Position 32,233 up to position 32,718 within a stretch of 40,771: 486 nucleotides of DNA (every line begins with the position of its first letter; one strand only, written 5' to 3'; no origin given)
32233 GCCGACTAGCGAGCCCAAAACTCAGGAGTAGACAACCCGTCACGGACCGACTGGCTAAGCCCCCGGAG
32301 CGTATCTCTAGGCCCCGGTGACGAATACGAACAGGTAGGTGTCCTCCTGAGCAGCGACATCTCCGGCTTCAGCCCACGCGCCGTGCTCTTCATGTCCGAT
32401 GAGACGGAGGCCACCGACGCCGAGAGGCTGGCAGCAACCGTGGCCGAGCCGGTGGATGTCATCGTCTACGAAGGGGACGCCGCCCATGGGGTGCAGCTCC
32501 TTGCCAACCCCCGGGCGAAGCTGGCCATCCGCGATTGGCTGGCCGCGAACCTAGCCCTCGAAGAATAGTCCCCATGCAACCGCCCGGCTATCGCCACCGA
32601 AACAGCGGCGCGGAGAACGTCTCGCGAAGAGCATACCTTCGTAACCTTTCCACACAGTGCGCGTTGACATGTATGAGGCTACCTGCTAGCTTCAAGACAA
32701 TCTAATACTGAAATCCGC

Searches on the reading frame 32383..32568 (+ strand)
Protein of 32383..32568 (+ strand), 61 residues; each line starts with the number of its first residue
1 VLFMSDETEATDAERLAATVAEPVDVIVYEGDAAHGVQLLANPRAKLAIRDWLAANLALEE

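Call 5: search_protein_families(library=pfam, proteins=[window:32383-32568:+], max_evalue=0.01)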
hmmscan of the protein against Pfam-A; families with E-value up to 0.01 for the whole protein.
window:32383-32568:+ (61 aa): 0 families

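Call 6: search_protein_families(library=ncbifam, proteins=[window:32383-32568:+], max_evalue=0.01)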
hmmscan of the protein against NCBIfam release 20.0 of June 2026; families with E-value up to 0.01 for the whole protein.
window:32383-32568:+ (61 aa): 0 families
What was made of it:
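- Tried and rejected: NCBIfam gave no hit (call 6).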
